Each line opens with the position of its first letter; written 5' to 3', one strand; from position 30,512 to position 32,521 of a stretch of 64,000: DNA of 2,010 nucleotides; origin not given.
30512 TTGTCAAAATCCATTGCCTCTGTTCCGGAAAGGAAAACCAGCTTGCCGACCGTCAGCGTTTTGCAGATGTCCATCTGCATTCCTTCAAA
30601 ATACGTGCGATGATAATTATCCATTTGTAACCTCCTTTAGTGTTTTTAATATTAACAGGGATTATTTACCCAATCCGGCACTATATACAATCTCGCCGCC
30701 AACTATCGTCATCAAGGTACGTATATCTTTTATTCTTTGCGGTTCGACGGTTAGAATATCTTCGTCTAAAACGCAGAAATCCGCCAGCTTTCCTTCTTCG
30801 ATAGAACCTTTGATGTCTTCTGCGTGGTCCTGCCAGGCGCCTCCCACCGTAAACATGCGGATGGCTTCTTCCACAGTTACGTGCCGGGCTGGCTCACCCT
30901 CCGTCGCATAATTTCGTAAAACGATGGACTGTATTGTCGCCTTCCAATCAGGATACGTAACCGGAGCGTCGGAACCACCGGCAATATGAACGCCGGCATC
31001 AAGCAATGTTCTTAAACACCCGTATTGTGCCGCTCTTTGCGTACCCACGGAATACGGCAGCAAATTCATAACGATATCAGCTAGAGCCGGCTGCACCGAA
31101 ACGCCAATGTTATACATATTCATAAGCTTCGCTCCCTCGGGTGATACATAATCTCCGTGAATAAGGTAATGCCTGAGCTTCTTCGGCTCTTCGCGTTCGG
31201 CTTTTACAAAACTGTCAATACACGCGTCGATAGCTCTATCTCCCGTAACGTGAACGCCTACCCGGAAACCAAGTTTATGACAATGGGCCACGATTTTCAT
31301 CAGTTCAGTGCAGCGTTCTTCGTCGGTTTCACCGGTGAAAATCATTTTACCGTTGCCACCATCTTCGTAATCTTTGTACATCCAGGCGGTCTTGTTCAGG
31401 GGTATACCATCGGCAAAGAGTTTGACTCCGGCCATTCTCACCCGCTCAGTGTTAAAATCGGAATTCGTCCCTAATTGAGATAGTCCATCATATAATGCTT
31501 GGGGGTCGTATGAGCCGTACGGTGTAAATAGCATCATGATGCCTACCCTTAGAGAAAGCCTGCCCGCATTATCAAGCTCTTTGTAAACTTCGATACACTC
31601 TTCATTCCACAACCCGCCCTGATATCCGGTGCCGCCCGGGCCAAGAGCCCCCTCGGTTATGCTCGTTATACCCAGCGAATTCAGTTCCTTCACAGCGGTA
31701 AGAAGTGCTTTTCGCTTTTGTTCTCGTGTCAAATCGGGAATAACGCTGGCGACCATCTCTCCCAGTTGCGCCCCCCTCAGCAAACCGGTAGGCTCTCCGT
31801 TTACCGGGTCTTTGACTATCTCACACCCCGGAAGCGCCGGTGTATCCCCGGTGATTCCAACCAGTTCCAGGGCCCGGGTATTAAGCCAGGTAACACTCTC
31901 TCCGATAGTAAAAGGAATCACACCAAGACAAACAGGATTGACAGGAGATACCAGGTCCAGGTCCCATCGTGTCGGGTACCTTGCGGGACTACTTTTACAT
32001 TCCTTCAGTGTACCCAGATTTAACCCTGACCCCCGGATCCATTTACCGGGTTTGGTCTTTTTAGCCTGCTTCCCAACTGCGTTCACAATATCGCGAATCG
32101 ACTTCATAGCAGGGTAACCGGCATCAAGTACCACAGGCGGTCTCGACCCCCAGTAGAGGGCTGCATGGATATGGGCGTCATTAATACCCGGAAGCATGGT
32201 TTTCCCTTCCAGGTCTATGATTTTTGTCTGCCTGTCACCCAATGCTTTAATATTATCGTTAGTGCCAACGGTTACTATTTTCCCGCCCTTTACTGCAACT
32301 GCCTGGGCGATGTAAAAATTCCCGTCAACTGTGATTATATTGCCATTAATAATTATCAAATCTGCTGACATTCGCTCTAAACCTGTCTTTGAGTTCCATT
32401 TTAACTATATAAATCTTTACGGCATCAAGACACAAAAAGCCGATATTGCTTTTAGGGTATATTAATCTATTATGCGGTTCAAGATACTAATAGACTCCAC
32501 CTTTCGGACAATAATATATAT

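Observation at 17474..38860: Regulon-defined amide/amine catabolic system under one NarL-type two-component system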

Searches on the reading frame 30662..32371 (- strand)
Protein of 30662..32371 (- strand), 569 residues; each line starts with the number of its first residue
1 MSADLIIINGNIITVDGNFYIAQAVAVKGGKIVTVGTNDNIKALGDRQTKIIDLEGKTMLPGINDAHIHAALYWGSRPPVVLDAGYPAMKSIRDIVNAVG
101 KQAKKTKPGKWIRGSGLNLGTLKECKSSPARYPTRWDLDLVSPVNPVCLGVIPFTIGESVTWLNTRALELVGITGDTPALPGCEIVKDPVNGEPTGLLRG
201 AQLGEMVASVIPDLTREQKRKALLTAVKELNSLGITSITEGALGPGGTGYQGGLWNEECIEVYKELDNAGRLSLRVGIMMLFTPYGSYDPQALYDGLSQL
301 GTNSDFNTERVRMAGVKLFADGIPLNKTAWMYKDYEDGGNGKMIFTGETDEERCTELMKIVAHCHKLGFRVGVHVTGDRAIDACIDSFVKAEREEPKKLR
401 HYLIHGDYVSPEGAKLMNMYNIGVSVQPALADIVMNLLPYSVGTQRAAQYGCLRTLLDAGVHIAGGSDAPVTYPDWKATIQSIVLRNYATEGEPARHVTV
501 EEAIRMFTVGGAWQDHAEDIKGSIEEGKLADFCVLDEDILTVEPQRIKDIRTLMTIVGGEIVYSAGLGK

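Call 4: search_protein_families(library=pfam, proteins=[window:30662-32371:-])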
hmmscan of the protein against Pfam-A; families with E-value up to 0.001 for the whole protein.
window:30662-32371:- (569 aa): 2 families
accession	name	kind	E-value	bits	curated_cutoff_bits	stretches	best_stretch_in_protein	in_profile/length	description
PF07969.17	Amidohydro_3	-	4.8e-93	313.6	29.7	1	50-563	1-472/472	Amidohydrolase family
PF01979.26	Amidohydro_1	-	1.5e-12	47.9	25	1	356-562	136-345/345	Amidohydrolase family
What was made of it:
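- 30662..32371 (-): YtcJ-like metal amidohydrolase 2, first gene of operon 2. PF07969 E 4.8e-93 (call 4).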

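Call 73: search_protein_families(library=ncbifam, proteins=[window:30662-32371:-], max_evalue=1e-10)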
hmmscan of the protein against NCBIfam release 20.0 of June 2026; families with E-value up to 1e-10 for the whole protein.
window:30662-32371:- (569 aa): 4 families
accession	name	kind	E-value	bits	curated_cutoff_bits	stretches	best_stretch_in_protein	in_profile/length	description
TIGR01224.1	hutI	equivalog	6.6e-12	44.9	298.15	0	23-77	4-55/377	imidazolonepropionase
NF006056.0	PRK08204.1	subfamily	1e-11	44.3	391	0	365-544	212-388/449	hypothetical protein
NF051886.1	XaaProDiPepCaul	equivalog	2.7e-11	43.1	500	0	16-70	12-64/398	Xaa-Pro dipeptidase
NF005557.0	PRK07228.1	equivalog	7.9e-11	41.3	522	0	5-70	3-65/445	5'-deoxyadenosine deaminase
